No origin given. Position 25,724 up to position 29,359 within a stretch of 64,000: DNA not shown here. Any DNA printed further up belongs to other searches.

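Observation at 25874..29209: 1,090-aa HTH-Mrr-nuclease-TPR fusion protein in an accessory segment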

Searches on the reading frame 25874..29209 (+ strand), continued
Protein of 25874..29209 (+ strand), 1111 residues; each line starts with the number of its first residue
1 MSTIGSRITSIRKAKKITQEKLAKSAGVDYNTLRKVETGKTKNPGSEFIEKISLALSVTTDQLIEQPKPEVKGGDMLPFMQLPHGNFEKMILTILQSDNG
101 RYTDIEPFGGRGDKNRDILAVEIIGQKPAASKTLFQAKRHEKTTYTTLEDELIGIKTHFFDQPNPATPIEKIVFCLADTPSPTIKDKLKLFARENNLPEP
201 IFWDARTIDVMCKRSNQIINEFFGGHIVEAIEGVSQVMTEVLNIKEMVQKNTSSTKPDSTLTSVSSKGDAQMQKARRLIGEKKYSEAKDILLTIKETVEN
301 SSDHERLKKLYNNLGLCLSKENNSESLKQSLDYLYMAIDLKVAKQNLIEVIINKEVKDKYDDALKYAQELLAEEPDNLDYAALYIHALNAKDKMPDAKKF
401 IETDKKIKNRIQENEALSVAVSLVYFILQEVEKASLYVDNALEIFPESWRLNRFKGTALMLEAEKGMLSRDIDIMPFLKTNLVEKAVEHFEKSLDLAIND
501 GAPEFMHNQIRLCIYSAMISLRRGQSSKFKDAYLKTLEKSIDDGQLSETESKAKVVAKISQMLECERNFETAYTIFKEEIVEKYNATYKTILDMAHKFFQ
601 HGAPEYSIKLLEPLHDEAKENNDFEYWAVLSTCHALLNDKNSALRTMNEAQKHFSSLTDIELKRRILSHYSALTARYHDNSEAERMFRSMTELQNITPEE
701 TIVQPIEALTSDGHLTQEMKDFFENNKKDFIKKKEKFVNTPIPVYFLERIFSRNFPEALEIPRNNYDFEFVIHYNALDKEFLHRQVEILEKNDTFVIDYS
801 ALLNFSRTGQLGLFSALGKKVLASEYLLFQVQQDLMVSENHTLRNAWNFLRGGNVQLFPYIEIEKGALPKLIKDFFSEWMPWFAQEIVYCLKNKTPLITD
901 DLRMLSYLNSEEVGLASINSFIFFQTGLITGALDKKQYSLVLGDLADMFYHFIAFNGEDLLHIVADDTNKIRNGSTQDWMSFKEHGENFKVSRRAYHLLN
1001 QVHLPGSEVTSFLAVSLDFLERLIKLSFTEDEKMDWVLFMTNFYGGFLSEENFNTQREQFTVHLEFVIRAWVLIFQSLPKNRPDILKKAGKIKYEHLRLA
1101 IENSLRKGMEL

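Call 24: search_protein_families(library=pfam, alignment_id=A1, max_evalue=0.1)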
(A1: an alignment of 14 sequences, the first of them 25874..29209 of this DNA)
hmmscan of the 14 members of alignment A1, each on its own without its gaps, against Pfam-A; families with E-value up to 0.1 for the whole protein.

A. member 1, window:25874-29209:+ (1111 aa): 15 families
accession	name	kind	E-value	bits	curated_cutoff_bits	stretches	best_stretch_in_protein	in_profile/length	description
PF01381.28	HTH_3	-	1.8e-09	37.9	23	1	10-63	3-55/55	Helix-turn-helix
PF14559.12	TPR_19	-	3.1e-07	31.1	25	1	359-403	6-50/68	Tetratricopeptide repeat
PF12844.13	HTH_19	-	4.5e-07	30.1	30.2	1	5-65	1-60/64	Helix-turn-helix domain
PF07719.23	TPR_2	-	2.3e-06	27.7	27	0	358-377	15-34/34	Tetratricopeptide repeat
PF25064.1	ARM_TT21_5th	-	1.1e-05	26.1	27.8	1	357-434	14-91/117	TT21 fifth ARM repeats domain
PF13443.12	HTH_26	-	1.8e-05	25.3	22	1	7-65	1-59/63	Cro/C1-type HTH DNA-binding domain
PF25062.1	ARM_TT21_N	-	0.00036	20.8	40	1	358-448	41-134/222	Tetratricopeptide repeat protein 21 N-terminal ARM repeat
PF13560.12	HTH_31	-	0.00048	20.8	27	1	5-59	3-57/64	Helix-turn-helix domain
PF00515.34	TPR_1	-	0.003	17.7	27.8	0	482-497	16-31/34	Tetratricopeptide repeat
PF13428.12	TPR_14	-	0.0062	17.6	23.5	0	359-385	16-42/44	Tetratricopeptide repeat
PF13424.12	TPR_12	-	0.0072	16.9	30.1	0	281-325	16-62/77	Tetratricopeptide repeat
PF12895.13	ANAPC3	-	0.014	16.1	27.2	0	608-657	9-56/82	Anaphase-promoting complex, cyclosome, subunit 3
PF14853.12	Fis1_TPR_C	-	0.018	15.7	25.3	0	359-383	16-40/53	Fis1 C-terminal tetratricopeptide repeat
PF23914.1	TPR_CcmH_CycH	-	0.025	14.8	42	0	619-692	45-115/158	Cytochrome c-type biogenesis protein H TPR domain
PF25200.1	DUF7833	-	0.062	13.7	24.3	0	634-658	38-61/63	Family of unknown function (DUF7833)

B. families by the number of members that match (of 14 scanned): 31 families (the first 25 are shown)
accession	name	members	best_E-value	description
PF01381.28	HTH_3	14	1.6e-12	Helix-turn-helix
PF12844.13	HTH_19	13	6.8e-11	Helix-turn-helix domain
PF14559.12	TPR_19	12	2.1e-13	Tetratricopeptide repeat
PF13443.12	HTH_26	12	3.1e-08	Cro/C1-type HTH DNA-binding domain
PF13560.12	HTH_31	12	5.3e-07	Helix-turn-helix domain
PF04471.18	Mrr_cat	11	2.1e-07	Restriction endonuclease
PF07719.23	TPR_2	9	2.3e-06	Tetratricopeptide repeat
PF13424.12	TPR_12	7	7.5e-07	Tetratricopeptide repeat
PF13428.12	TPR_14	7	7e-05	Tetratricopeptide repeat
PF13181.12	TPR_8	7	0.00013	Tetratricopeptide repeat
PF23914.1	TPR_CcmH_CycH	7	0.00023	Cytochrome c-type biogenesis protein H TPR domain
PF00515.34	TPR_1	6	0.003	Tetratricopeptide repeat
PF12895.13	ANAPC3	5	0.00013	Anaphase-promoting complex, cyclosome, subunit 3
PF25064.1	ARM_TT21_5th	4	1e-07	TT21 fifth ARM repeats domain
PF20698.3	PIN-TPR-GreABC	3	3.4e-05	PIN domain associated with the TPR-GreAB-C-PIN system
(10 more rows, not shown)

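Call 46: search_protein_families(library=pfam, proteins=[L004:4743-5810:-, L004:9811-10704:-, L004:10771-13626:+, L004:3764-4618:+, L003:7444-8559:+, L003:6465-7319:-, L003:12196-12942:+, L003:13279-13821:+, L003:2890-4584:-, L004:13751-14776:+], max_evalue=0.001)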
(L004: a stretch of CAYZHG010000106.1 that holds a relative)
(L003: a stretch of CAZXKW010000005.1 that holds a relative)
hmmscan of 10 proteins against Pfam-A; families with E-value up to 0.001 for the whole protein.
L004:4743-5810:- (355 aa): 2 families
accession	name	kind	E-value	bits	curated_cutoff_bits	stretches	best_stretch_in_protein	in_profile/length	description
PF00814.31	TsaD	-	4.7e-90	302.3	24.8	1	27-327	2-263/264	tRNA N6-adenosine threonylcarbamoyltransferase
PF22521.2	HypF_C_2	-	9.3e-05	22.7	27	1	238-305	153-220/241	Carbamoyltransferase, Kae1-like Domain, second subdomain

L004:9811-10704:- (297 aa): 1 family
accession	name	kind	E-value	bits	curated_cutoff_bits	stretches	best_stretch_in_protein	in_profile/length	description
PF01522.26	Polysacc_deac_1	-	4.2e-24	85.3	23.1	1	134-259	3-123/124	Polysaccharide deacetylase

L004:10771-13626:+ (951 aa): 12 families
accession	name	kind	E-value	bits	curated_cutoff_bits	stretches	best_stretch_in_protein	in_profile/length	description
PF13426.13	PAS_9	-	1.7e-39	134.7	27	3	49-148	3-102/103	PAS domain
PF08447.18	PAS_3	-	1.9e-36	124.7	25.6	3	316-386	3-75/89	PAS fold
PF08448.16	PAS_4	-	5.2e-32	110.8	23.1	3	172-285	5-109/110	PAS fold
PF02518.31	HATPase_c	-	2.2e-29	102.6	26.4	1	835-945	2-110/111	Histidine kinase-, DNA gyrase B-, and HSP90-like ATPase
PF00989.32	PAS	-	5.4e-29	100.9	22.6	3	38-147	2-113/113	PAS fold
PF13188.13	PAS_8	-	1.6e-18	66.3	21.8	2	37-84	1-47/65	PAS domain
PF13185.12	GAF_2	-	1.9e-18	67.4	28.6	1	430-575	2-135/136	GAF domain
PF00512.31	HisKA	-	2.1e-15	57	26.9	1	718-786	1-66/66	His Kinase A (phospho-acceptor) domain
PF01590.32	GAF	-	5e-10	40.5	22.4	1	485-572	41-130/133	GAF domain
PF24820.1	Diguanyl_cycl_sensor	-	1.1e-06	29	28.1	0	302-358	6-61/109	Diguanylate cyclase-like sensor domain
PF12860.13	PAS_7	-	2e-05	25.2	27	0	168-285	1-111/115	PAS fold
PF13492.12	GAF_3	-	0.00042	21.2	27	0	498-575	49-127/129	GAF domain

L004:3764-4618:+ (284 aa): 3 families
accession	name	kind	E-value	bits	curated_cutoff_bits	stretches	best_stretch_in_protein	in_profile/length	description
PF17762.8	HTH_ParB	-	7.8e-34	116.3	22.6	1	125-225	1-101/102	ParB HTH domain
PF02195.25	ParB_N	-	1.8e-33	114.9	26.3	1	31-123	3-95/95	ParB N-terminal domain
PF23552.2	ParB_C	-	1.3e-06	28.2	23.8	1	234-278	1-46/50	ParB dimerisation domain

L003:7444-8559:+ (371 aa): 1 family
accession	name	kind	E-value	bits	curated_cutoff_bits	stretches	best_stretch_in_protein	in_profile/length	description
PF00291.31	PALP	-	1.2e-32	113.9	35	1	50-260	3-202/295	Pyridoxal-phosphate dependent enzyme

L003:6465-7319:- (284 aa): 0 families

L003:12196-12942:+ (248 aa): 1 family
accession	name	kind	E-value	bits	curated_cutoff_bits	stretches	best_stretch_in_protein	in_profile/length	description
PF00395.25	SLH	-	2.4e-20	72.7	20.8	1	124-165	2-43/44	S-layer homology domain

L003:13279-13821:+ (180 aa): 2 families
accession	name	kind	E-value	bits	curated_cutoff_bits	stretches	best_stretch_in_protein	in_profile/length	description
PF00293.34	NUDIX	-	1.9e-20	73.7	21.1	1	43-150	5-118/134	NUDIX domain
PF14815.12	NUDIX_4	-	0.00033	20.9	35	1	47-152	4-100/113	NUDIX domain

L003:2890-4584:- (564 aa): 2 families
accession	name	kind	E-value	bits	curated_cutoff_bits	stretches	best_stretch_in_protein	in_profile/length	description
PF00239.26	Resolvase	-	1.2e-34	119.9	23.3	1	11-161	1-143/145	Resolvase, N terminal domain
PF07508.19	Recombinase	-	2.5e-18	66.6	21.1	1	190-295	2-102/102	Recombinase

L004:13751-14776:+ (341 aa): 1 family
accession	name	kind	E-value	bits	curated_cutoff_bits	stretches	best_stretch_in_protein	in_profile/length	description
PF11999.13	Ice_binding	-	8.6e-56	189.3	28.7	1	42-228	1-208/208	Ice-binding-like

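Call 53: predict_structure(alignment_id=A1)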
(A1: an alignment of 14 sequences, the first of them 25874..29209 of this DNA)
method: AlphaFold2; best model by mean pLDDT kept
length: 1111 residues; sequences in the alignment: 14
mean_pLDDT: 81.0   pTM: 0.62
mean pLDDT of the five models: 81.0, 78.9, 78.3, 77.5, 77.4
residues with pLDDT >= 90: 293; 70-90: 641; 50-70: 121; < 50: 56
segments of 3 or more residues with pLDDT < 50: 226-229, 235-237, 243-265, 756-773
pLDDT, mean of each block of 10 residues (from residue 1): 75 85 86 82 76 80 65 71 82 85 82 72 81 87 85 87 77 90 89 90 90 80 60 49 44 31 52 83 83 83 82 90 84 91 89 86 93 89 91 90 84 90 90 91 92 93 70 74 91 90 83 90 67 83 84 89 87 93 88 92 94 91 91 92 90 81 86 75 77 82 71 79 75 67 61 50 43 55 87 93 90 92 91 84 91 84 71 70 87 89 78 86 91 92 77 85 87 68 62 83 74 91 86 89 75 66 85 88 87 81 81 64
secondary structure, 60 per line:
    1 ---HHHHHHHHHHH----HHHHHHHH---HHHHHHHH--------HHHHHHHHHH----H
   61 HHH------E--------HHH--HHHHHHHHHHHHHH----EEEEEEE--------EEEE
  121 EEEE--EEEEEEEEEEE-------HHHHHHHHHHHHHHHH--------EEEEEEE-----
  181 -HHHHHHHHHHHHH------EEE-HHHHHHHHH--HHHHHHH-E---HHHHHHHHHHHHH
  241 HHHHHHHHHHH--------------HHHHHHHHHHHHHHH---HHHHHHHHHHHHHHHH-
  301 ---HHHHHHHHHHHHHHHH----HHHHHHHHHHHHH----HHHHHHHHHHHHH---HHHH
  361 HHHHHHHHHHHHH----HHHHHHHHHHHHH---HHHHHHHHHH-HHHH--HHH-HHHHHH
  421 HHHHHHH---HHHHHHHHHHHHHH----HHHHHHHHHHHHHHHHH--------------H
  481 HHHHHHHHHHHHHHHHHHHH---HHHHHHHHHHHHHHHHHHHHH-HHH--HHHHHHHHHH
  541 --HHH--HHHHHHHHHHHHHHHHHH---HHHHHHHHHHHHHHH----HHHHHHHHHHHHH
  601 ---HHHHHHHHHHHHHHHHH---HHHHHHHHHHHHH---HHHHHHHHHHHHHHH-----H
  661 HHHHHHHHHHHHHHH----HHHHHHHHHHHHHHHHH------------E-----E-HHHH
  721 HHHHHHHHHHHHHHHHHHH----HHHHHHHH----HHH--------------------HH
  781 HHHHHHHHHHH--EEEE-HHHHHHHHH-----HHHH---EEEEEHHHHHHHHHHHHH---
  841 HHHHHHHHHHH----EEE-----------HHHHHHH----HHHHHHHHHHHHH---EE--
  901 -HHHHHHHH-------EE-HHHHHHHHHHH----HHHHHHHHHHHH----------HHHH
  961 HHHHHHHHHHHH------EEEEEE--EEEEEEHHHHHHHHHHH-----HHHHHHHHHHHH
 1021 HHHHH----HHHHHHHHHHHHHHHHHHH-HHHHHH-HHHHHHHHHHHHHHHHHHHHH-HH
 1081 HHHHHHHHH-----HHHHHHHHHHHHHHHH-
elements in order (helices of 4 or more, strands of 3 or more residues): H4-14 H19-26 H30-37 H46-55 H60-63 H84-97 E102-108 E117-124 E127-137 H145-160 E169-175 H182-194 E201-203 H205-213 H216-222 H228-251 H266-280 H284-299 H304-319 H324-336 H341-353 H357-373 H378-390 H394-403 H405-408 H415-427 H431-444 H449-465 H480-500 H504-524 H531-540 H548-565 H569-583 H588-600 H604-620 H624-636 H640-654 H660-675 H680-696 H717-739 H744-751 H779-791 E794-797 H799-807 H813-816 E820-824 H825-837 H841-851 E856-858 H870-876 H881-893 H902-909 H920-930 H935-946 H957-972 E979-984 E987-992 H993-1003 H1009-1025 H1030-1048 H1050-1055 H1057-1077 H1079-1089 H1095-1110

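Call 73: find_related_loci(query=A1, collection=metagenome_contigs, flank=6000)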
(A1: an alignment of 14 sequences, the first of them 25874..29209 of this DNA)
Query A1 (1111 aa) in metagenome_contigs; peptide patterns used: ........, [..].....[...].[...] (x = any residue, [..] = any of these).
233 stretches matched a pattern; 5 encode a relative of the query (tblastn E <= 1e-3); 5 distinct loci.
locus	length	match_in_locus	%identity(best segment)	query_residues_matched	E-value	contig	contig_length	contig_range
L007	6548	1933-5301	48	1-1110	0e+0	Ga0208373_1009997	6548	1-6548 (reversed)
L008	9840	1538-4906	48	1-1110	0e+0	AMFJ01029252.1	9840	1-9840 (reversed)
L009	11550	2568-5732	29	4-1088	5e-113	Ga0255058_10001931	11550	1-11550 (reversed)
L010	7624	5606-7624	25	76-757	5e-48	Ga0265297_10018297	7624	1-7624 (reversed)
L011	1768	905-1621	27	76-320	1e-15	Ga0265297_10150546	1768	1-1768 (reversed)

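Call 74: find_encoding_contigs(protein=P0003, flank=6000, max_places=1)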
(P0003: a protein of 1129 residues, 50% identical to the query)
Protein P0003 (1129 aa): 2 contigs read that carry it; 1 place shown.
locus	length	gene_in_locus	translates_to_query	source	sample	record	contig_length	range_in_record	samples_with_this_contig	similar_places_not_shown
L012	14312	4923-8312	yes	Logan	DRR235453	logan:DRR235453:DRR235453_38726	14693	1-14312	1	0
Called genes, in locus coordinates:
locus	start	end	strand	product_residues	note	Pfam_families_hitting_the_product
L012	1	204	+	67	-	?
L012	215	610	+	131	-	-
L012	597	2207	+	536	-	-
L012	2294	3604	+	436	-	PF00239:Resolvase, PF07508:Recombinase, PF13408:Zn_ribbon_recom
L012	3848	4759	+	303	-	-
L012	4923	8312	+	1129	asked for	PF01381:HTH_3, PF12844:HTH_19, PF13443:HTH_26 (weak), PF13560:HTH_31 (faint), PF04471:Mrr_cat (faint), PF14559:TPR_19 (faint)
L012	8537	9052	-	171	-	-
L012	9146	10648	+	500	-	PF03816:LytR_cpsA_psr, PF13399:LytR_C (weak)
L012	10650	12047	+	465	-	PF00009:GTP_EFTU (weak), PF01926:MMR_HSR1, PF02421:FeoB_N, PF04548:AIG1, PF00009:GTP_EFTU, PF01926:MMR_HSR1, PF02421:FeoB_N, PF14714:KH_dom-like, +6 more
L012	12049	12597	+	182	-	PF01195:Pept_tRNA_hydro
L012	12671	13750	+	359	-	PF02481:DNA_processg_A, PF18306:LDcluster4 (faint), PF17782:WHD_DprA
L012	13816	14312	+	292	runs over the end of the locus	?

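Call 75: find_encoding_contigs(protein=P0005, flank=6000, max_places=1)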
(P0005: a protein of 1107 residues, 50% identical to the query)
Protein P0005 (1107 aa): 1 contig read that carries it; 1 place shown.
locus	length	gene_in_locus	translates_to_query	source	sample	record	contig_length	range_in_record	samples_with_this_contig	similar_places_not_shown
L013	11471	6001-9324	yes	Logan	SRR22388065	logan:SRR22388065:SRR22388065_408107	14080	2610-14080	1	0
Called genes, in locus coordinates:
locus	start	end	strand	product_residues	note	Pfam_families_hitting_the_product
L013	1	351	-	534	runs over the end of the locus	PF02463:SMC_N, PF11398:DUF2813 (faint), PF13175:AAA_15, PF13476:AAA_23 (weak), PF13304:AAA_21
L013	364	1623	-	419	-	PF01420:Methylase_S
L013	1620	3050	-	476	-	PF12161:HsdM_N, PF02384:N6_Mtase, PF01170:UPF0020 (faint), PF07669:Eco57I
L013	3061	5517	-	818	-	PF04313:HSDR_N (weak), PF13588:HSDR_N_2 (weak), PF04851:ResIII, PF00270:DEAD, PF18766:SWI2_SNF2, PF00271:Helicase_C (faint), PF08463:EcoEI_R_C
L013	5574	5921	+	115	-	-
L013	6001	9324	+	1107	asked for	PF01381:HTH_3, PF12844:HTH_19, PF13443:HTH_26, PF13560:HTH_31 (weak), PF04471:Mrr_cat (faint), PF13424:TPR_12 (faint), PF14559:TPR_19 (faint)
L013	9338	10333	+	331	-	PF13289:SIR2_2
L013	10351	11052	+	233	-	-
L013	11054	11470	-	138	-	?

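Call 76: find_encoding_contigs(protein=P0006, flank=6000, max_places=1)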
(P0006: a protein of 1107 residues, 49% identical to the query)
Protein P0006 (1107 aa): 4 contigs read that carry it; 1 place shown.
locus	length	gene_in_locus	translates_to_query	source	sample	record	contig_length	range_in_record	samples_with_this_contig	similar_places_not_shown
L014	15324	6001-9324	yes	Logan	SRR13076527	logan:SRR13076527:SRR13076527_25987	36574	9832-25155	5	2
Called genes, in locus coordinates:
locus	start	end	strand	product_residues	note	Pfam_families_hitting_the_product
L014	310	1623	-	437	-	PF01420:Methylase_S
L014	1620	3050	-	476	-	PF12161:HsdM_N, PF02384:N6_Mtase, PF01170:UPF0020 (faint), PF20473:MmeI_Mtase (faint), PF07669:Eco57I (weak)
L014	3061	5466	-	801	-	PF04313:HSDR_N (weak), PF13588:HSDR_N_2 (weak), PF00270:DEAD, PF04851:ResIII, PF18766:SWI2_SNF2, PF00271:Helicase_C (faint), PF08463:EcoEI_R_C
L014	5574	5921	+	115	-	-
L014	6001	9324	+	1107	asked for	PF01381:HTH_3, PF12844:HTH_19, PF13443:HTH_26 (weak), PF04471:Mrr_cat (weak), PF13424:TPR_12 (faint)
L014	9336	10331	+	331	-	PF13289:SIR2_2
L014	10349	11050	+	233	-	-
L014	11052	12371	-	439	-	PF00239:Resolvase, PF07508:Recombinase, PF13408:Zn_ribbon_recom (weak)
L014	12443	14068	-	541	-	-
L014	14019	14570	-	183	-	-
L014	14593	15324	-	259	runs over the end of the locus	PF01555:N6_N4_Mtase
